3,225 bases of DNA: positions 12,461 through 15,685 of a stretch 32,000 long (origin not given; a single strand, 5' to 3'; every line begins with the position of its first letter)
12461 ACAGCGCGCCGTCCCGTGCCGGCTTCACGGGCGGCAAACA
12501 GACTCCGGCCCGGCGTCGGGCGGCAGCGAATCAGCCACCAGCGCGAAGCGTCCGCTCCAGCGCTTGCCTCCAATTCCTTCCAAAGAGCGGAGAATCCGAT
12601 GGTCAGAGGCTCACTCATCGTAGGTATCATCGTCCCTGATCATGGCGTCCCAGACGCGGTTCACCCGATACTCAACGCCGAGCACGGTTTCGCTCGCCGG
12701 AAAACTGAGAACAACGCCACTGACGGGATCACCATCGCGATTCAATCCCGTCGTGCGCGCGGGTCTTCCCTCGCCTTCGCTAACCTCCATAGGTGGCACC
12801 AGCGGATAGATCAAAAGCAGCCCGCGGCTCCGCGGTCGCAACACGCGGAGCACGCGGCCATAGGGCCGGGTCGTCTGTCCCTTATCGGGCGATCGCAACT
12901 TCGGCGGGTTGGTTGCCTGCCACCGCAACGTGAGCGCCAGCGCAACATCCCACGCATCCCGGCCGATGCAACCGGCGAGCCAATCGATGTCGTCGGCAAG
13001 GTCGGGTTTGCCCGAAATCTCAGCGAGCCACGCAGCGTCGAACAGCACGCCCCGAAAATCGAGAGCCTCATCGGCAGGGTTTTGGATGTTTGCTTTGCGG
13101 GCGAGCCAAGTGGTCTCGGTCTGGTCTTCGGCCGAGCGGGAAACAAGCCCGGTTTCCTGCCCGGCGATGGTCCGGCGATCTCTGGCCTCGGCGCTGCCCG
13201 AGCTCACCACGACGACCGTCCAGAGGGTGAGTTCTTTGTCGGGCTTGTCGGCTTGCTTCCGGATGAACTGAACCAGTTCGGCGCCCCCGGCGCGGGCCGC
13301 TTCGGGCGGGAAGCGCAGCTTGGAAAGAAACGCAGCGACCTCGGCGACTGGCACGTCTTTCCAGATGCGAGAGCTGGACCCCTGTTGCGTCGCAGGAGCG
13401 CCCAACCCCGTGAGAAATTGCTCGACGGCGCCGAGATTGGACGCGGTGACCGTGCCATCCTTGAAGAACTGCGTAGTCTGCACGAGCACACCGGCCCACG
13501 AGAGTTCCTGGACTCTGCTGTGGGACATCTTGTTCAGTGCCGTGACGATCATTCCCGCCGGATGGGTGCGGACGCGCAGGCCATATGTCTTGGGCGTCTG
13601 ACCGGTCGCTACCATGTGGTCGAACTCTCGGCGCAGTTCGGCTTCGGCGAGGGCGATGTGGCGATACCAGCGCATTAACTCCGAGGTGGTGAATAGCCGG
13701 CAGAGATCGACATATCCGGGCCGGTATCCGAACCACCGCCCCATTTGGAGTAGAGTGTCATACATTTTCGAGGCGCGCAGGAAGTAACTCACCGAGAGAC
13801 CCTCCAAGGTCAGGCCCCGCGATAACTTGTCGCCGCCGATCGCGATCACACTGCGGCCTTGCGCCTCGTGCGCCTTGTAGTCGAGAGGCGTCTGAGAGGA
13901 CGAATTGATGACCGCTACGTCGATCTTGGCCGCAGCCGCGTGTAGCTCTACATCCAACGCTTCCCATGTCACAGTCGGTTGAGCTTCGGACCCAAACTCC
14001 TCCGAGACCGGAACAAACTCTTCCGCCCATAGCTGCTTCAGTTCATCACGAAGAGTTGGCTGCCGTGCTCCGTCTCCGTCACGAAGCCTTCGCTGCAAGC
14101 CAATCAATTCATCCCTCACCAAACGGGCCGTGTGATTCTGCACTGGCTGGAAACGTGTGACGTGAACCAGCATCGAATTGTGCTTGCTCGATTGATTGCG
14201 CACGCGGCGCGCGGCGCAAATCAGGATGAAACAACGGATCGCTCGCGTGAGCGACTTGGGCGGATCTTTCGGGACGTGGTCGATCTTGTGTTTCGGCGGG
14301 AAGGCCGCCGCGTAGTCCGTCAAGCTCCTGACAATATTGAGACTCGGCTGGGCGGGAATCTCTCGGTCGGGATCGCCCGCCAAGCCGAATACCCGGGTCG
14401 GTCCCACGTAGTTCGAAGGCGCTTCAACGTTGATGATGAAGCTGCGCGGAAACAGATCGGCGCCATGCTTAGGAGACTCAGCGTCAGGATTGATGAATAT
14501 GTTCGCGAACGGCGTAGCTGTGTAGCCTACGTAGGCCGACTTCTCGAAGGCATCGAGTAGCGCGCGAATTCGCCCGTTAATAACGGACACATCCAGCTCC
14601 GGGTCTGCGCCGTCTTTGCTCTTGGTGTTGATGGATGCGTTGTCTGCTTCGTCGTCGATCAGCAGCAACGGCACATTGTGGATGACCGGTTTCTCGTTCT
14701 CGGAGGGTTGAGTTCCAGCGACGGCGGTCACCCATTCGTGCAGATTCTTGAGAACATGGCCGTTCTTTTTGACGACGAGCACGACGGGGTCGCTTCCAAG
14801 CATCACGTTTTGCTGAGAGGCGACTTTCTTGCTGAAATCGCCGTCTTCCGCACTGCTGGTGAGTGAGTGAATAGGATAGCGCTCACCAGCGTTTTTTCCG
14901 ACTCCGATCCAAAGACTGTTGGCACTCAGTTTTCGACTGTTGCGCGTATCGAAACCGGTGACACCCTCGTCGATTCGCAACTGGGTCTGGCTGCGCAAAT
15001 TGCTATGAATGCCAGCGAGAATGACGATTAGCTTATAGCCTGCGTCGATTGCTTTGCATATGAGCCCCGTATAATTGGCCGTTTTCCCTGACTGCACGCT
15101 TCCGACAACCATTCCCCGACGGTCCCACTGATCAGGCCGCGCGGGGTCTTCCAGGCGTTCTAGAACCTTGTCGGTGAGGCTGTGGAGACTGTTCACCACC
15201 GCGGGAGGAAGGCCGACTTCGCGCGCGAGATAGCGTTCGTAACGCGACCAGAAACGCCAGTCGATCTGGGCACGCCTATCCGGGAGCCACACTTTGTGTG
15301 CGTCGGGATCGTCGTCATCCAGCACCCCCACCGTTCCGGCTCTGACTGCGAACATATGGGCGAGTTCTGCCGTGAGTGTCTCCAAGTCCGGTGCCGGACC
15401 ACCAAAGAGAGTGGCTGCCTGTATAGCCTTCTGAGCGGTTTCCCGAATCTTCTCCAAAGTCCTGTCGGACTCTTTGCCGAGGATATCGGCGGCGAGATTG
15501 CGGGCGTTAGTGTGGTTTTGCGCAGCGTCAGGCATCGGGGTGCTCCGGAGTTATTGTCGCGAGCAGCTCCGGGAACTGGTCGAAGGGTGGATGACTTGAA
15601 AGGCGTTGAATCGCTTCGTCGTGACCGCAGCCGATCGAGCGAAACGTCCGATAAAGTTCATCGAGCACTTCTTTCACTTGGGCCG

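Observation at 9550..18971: Six-gene operon: C-protein + Dcm + GHKL(MORC-like) ATPase + Z1 + PD-(D/E)XK + AIPR, a methylation-guarded Mza/paraMORC-type defence system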

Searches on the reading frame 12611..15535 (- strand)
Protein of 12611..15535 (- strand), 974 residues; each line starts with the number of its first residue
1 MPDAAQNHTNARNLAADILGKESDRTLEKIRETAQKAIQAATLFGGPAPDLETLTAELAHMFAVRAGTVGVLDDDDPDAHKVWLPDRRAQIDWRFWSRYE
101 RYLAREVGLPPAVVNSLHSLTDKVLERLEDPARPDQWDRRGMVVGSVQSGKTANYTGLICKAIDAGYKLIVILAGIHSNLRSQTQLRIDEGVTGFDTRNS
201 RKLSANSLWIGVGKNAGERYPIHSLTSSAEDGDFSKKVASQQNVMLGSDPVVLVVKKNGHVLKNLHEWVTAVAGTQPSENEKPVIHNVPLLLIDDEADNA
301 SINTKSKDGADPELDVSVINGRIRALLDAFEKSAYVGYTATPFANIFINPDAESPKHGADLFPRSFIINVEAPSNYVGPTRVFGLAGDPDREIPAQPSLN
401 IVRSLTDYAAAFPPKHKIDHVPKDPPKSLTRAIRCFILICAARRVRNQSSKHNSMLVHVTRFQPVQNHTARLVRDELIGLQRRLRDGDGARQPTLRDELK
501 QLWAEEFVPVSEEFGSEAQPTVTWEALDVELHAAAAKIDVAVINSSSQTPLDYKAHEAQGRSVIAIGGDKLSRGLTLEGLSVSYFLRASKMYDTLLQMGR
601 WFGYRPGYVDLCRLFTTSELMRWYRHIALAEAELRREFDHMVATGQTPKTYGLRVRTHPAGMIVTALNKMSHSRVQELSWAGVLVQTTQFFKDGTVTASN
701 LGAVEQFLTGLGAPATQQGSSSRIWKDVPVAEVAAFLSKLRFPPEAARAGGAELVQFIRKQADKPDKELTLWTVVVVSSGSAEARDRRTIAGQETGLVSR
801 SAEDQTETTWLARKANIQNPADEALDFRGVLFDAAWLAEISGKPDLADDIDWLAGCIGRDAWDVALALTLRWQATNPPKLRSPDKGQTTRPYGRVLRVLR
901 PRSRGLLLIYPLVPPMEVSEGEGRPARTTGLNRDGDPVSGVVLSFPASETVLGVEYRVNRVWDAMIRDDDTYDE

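Call 3: search_protein_families(library=pfam, proteins=[window:12611-15535:-], max_evalue=0.01)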
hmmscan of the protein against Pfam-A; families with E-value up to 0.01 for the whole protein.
window:12611-15535:- (974 aa): 1 family
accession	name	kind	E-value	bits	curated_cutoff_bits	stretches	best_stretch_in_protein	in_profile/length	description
PF10593.14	Z1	-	4.5e-83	278.7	25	1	428-660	1-226/228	Z1 domain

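Call 4: search_protein_families(library=padloc, proteins=[window:12611-15535:-], max_evalue=0.01)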
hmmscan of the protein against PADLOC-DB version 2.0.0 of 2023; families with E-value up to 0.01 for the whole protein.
window:12611-15535:- (974 aa): 2 families
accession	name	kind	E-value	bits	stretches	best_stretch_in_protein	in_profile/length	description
PDLC02205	MzaC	-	4.2e-179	595.5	1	52-829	55-841/952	-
PDLC03202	Helicase_II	-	5.4e-33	112.2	2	243-641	111-446/621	Type II helicase domain protein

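Call 22: search_dna_similar(query=window:12611-15535:-, collection=plasmids, mode=protein, max_rows=20)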
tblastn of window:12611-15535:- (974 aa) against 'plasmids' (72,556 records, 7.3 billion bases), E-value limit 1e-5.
Records with a match: 48; places in all: 49; records where one place covers at least 80% of the query: 15.
Best place of each record, by identity: <60% 48.
By first word of the organism name: Rhizobium 6; Agrobacterium 3; Streptomyces 3; Lactiplantibacillus 3; Hymenobacter 2; Azospirillum 2; Neorhizobium 2; Ensifer 2; Priestia 2; Neisseria 2; and 19 more.
By predicted mobility (MOB-suite, as given by PLSDB): non-mobilizable 28; conjugative 13; mobilizable 7.
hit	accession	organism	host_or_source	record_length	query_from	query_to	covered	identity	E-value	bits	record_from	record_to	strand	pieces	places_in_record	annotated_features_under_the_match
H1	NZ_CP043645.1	Hymenobacter sp. NBH84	pure culture,soil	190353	6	949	97%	40.3%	0e+0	626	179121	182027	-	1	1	Z1 domain-containing protein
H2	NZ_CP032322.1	Azospirillum argentinense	soil sample,Agricultural field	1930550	50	962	94%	41.4%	0e+0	642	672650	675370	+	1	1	record has no annotation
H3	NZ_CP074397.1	Agrobacterium salinitolerans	Cotton,tiaaue sample,root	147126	71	961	91%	41.5%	0e+0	591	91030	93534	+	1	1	Z1 domain-containing protein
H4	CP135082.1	Agrobacterium pusense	Single cell,Heavy rainforest soil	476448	50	961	94%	40.2%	2e-180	588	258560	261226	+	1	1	record has no annotation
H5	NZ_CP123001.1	Neorhizobium petrolearium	single cell,petroleum contaminated soil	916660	50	961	94%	40.1%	0e+0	594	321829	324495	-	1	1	Z1 domain-containing protein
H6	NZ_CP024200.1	Thalassospira marina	-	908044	46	961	94%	38.9%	0e+0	598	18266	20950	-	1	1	Z1 domain-containing protein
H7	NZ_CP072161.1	Rhizobium sp. B230/85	Himalayan blackberry,cell culture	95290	4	961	98%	37.0%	9e-146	488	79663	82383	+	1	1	Z1 domain-containing protein | hypothetical protein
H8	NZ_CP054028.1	Rhizobium hidalgonense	Pisum sativum l. (pea),Pure culture,Pea ...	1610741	50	950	93%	39.1%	1e-157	522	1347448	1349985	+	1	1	record has no annotation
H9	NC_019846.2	Sinorhizobium meliloti GR4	-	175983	50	950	93%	39.1%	5e-157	520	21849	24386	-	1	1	Z1 domain-containing protein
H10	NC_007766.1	Rhizobium etli CFN 42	-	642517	50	950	93%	39.0%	1e-156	520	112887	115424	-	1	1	Z1 domain-containing protein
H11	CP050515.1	Rhizobium leguminosarum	Trifolium repens,cell culture,root ...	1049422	2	961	99%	35.7%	2e-145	487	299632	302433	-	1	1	Z1 domain-containing protein | ATP-binding protein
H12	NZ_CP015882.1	Ensifer adhaerens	silty clay loam soil (pH 6.1)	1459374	97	961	89%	38.2%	5e-156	518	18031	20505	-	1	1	none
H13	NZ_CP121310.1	Ensifer adhaerens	bacterial colony,soil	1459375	97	961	89%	38.2%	5e-156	518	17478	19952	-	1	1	none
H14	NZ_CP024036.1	Priestia aryabhattai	single cell,enriched culture of compost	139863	76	956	90%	32.7%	4e-116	400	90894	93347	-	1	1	Z1 domain-containing protein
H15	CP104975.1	Devosia sp. A8/3-2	Oxytropis tragacanthoides,cell ...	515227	28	700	67%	43.5%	7e-120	480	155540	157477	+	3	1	Z1 domain-containing protein (x2) | hypothetical protein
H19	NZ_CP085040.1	Streptomyces sp. WA1-19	Periplaneta americana,cell ...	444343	46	658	63%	41.6%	8e-131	444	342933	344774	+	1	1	Z1 domain-containing protein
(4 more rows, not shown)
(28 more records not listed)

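Call 23: get_annotated_region(hit=H1, flank=8000)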
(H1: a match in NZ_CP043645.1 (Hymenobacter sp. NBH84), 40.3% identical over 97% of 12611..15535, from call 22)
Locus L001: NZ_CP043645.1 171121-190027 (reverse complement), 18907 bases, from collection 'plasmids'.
description: Hymenobacter sp. NBH84 plasmid unnamed1, complete sequence
organism: Hymenobacter sp. NBH84 (NCBI taxid 2596915)
taxonomy: Bacteria; Bacteroidota; Cytophagia; Cytophagales; Hymenobacteraceae; Hymenobacter; Hymenobacter sp. NBH84
host: -; source: pure culture,soil; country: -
typing (MOB-suite, as given by PLSDB): non-mobilizable
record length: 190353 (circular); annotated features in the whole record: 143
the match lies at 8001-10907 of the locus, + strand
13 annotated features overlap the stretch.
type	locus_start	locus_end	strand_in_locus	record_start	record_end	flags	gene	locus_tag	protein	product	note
CDS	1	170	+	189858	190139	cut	-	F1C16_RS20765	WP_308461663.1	very short patch repair endonuclease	-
CDS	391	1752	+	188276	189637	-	-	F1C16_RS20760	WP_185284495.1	DNA cytosine methyltransferase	GO:0006304 - DNA modification [Evidence IEA]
CDS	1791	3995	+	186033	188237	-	-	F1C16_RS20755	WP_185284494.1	sensor histidine kinase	-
CDS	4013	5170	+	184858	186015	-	-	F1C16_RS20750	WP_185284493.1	hypothetical protein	-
CDS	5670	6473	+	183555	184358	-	-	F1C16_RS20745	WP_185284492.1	DUF3883 domain-containing protein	-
CDS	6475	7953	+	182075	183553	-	-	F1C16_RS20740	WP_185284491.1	ATP-binding protein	-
CDS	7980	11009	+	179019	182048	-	-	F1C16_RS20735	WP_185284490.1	Z1 domain-containing protein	-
CDS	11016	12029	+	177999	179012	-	-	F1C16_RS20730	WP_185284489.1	PD-(D/E)XK motif protein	-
CDS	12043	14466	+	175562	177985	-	-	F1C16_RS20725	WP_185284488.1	AIPR family protein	-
CDS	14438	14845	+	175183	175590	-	-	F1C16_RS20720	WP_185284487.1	hypothetical protein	-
CDS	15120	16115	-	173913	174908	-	-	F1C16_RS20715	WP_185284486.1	DUF4238 domain-containing protein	-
CDS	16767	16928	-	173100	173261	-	-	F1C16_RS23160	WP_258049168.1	DUF4113 domain-containing protein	-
CDS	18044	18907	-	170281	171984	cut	ltrA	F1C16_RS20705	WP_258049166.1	group II intron reverse transcriptase/maturase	GO:0000373 - Group II intron splicing [Evidence IEA]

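Call 24: get_annotated_region(hit=H3, flank=8000)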
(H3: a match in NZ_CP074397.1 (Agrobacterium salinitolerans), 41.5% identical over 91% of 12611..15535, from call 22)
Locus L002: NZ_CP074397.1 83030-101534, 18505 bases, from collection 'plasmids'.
description: Agrobacterium salinitolerans strain DG3-1 plasmid pDG3-1d, complete sequence
organism: Agrobacterium salinitolerans (NCBI taxid 1183413)
taxonomy: Bacteria; Pseudomonadota; Alphaproteobacteria; Hyphomicrobiales; Rhizobiaceae; Agrobacterium; Agrobacterium salinitolerans
host: -; source: Cotton,tiaaue sample,root; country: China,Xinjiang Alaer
typing (MOB-suite, as given by PLSDB): non-mobilizable; mating-pair formation MPF_T
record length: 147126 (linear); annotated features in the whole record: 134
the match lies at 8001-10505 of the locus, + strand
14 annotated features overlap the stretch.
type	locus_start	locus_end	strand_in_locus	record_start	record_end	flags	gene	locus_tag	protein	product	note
CDS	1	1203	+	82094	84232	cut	-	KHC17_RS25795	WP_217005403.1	ATP-binding protein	-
CDS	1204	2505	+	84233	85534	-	-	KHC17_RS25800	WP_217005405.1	hypothetical protein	-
CDS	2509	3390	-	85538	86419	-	-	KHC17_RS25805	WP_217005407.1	nucleotidyl transferase AbiEii/AbiGii toxin family protein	-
CDS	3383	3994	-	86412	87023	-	-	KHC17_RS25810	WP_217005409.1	AbiEi antitoxin N-terminal domain-containing protein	-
CDS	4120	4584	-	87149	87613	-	-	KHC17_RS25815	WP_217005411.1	very short patch repair endonuclease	-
CDS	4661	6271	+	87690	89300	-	-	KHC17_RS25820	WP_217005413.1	DNA cytosine methyltransferase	GO:0006304 - DNA modification [Evidence IEA]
CDS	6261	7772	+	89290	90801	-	-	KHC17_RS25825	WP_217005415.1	ATP-binding protein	-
CDS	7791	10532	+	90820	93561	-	-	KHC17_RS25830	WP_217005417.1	Z1 domain-containing protein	-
CDS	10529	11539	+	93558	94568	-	-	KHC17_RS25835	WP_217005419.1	PD-(D/E)XK motif protein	-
CDS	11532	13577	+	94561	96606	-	-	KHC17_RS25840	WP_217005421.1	AIPR family protein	-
CDS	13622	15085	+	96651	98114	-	-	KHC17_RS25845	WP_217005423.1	hypothetical protein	-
CDS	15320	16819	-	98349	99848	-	-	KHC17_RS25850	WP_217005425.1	AAA family ATPase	-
CDS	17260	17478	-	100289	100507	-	-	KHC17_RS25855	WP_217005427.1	hypothetical protein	-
CDS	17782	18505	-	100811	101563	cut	istB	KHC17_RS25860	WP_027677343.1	IS21-like element helper ATPase IstB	-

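Call 25: get_annotated_region(hit=H19, flank=8000)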
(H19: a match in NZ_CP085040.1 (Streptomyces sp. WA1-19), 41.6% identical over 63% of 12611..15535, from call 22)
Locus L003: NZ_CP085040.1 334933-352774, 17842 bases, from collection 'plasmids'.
description: Streptomyces sp. WA1-19 plasmid pcz, complete sequence
organism: Streptomyces sp. WA1-19 (NCBI taxid 2884220)
taxonomy: Bacteria; Actinomycetota; Actinomycetes; Kitasatosporales; Streptomycetaceae; Streptomyces; Streptomyces sp. WA1-19
host: -; source: Periplaneta americana,cell culture,intestinal tract; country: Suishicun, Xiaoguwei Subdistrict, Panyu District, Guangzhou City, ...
typing (MOB-suite, as given by PLSDB): non-mobilizable; replicon rep_cluster_1910,rep_cluster_1982
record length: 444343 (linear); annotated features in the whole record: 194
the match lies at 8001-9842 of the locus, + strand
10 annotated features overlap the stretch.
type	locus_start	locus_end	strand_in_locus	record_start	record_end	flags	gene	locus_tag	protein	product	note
CDS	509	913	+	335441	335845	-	-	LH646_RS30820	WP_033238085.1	type IV toxin-antitoxin system AbiEi family antitoxin domain-containing protein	-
CDS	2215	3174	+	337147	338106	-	-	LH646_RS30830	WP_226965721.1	alpha/beta hydrolase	-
CDS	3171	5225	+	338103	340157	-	-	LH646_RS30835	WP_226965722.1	hypothetical protein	-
CDS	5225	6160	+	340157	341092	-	-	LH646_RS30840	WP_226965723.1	AAA family ATPase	-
CDS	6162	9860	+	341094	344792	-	-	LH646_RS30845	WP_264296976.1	Z1 domain-containing protein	-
CDS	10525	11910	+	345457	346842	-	-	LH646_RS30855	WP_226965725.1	hypothetical protein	-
CDS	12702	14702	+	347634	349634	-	-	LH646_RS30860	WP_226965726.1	hypothetical protein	-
CDS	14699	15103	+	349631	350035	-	-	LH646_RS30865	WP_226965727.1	hypothetical protein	-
CDS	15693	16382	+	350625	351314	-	-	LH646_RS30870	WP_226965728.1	hypothetical protein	-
CDS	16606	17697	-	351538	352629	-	-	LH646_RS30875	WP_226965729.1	IS630 family transposase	-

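Call 28: find_encoding_contigs(protein=window:12611-15535:-, flank=10000, max_places=6)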
Protein window:12611-15535:- (974 aa): no gene with exactly this product is on record in the collection.

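Call 31: find_homologous_proteins(query=window:12611-15535:-, max_evalue=1e-20)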
Query window:12611-15535:- (974 aa): 8000 proteins with E <= 1e-20 among 8000 candidates; the best 120 are listed.
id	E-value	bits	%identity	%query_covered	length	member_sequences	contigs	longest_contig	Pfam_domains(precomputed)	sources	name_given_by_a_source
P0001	0.0e+0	2221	100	100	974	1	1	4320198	PF10593.15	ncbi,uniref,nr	ncbi:Z1 domain-containing protein [Horticoccus luteus]|uniref:Z1 domain-containing protein n=1 Tax=H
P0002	0.0e+0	2000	90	100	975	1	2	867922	PF10593.15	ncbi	-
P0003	0.0e+0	1960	88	100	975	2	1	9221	PF10593.15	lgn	-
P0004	0.0e+0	1870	84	100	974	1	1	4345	PF10593.15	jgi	jgi:hypothetical protein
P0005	0.0e+0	1860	84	100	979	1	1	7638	PF10593.15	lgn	-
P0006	0.0e+0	1860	84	100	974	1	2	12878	PF10593.15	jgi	jgi:hypothetical protein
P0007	0.0e+0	1816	82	100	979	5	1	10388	PF10593.15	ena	-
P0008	0.0e+0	1697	77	100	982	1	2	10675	PF10593.15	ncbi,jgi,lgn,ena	jgi:hypothetical protein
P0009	0.0e+0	1679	76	100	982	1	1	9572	PF10593.15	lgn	-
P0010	0.0e+0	1630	74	100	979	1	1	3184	PF10593.15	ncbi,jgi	jgi:hypothetical protein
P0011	0.0e+0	1598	72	100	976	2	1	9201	PF10593.15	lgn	-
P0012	0.0e+0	1596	72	100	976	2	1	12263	PF10593.15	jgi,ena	jgi:hypothetical protein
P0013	0.0e+0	1589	75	97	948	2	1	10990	PF10593.15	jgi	jgi:hypothetical protein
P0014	0.0e+0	1582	72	100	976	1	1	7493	PF10593.15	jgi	jgi:hypothetical protein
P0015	0.0e+0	1582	72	100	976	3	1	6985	PF10593.15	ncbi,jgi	jgi:hypothetical protein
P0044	0.0e+0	1327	62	100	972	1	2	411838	PF10593.15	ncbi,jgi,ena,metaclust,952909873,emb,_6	jgi:hypothetical protein|metaclust:\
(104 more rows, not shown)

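Call 33: find_encoding_contigs(protein=P0002, flank=10000, max_places=3)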
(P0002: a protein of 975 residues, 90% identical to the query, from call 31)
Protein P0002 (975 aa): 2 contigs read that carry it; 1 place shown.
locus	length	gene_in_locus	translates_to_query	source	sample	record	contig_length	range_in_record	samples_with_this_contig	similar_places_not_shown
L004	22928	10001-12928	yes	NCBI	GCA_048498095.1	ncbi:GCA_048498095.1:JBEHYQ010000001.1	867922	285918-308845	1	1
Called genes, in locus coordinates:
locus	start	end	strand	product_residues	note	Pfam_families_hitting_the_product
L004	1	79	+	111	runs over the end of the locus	PF00462:Glutaredoxin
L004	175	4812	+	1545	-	PF00310:GATase_2, PF04898:Glu_syn_central, PF01645:Glu_synthase, PF01493:GXGXG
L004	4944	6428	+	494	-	PF14691:Fer4_20, PF00070:Pyr_redox (weak), PF00890:FAD_binding_2 (weak), PF01266:DAO, PF03486:HI0933_like (weak), PF07992:Pyr_redox_2, PF12831:FAD_oxidored (weak), PF13450:NAD_binding_8, +4 more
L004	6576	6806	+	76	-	PF13744:HTH_37 (weak), PF13560:HTH_31, PF12844:HTH_19, PF01381:HTH_3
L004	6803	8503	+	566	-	PF00145:DNA_methylase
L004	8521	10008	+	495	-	PF02518:HATPase_c (weak), PF13589:HATPase_c_3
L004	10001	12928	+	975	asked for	PF10593:Z1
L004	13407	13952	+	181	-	PF14390:DUF4420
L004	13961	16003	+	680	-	PF22879:AIPR_N, PF10592:AIPR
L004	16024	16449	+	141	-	PF03852:Vsr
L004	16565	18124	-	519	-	PF00890:FAD_binding_2, PF01266:DAO, PF02910:Succ_DH_flav_C (weak)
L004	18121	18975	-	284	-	PF02749:QRPTase_N, PF01729:QRPTase_C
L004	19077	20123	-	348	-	PF02445:NadA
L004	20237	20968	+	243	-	PF03544:TonB_C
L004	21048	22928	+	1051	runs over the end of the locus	PF13620:CarboxypepD_reg, PF13715:CarbopepD_reg_2, PF07715:Plug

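Call 34: find_encoding_contigs(protein=P0044, flank=10000, max_places=3)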
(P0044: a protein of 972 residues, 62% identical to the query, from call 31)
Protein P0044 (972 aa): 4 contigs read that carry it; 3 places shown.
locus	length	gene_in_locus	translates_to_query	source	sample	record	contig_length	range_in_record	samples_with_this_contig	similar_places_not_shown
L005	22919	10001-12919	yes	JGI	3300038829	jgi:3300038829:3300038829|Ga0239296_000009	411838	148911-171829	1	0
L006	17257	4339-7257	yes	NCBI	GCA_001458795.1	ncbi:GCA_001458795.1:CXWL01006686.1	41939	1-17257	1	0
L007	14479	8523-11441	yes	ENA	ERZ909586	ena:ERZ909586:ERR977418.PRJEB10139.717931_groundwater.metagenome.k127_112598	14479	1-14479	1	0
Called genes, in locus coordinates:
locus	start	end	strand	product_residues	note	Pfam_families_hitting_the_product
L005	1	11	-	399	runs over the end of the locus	PF02661:Fic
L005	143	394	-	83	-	-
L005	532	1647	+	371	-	PF13784:Fic_N, PF02661:Fic, PF21248:SoFic-like_C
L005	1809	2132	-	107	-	-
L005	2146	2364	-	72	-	PF04255:DUF433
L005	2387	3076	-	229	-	-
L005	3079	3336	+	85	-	PF04014:MazE_antitoxin (weak)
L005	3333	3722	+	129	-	PF01850:PIN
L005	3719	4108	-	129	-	PF11969:DcpS_C, PF01230:HIT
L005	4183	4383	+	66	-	-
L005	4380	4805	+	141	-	-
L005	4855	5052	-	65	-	-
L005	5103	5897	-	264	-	-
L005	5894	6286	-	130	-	PF11969:DcpS_C, PF01230:HIT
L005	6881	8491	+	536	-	PF00145:DNA_methylase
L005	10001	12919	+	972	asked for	PF10593:Z1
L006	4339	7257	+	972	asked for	PF10593:Z1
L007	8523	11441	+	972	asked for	PF10593:Z1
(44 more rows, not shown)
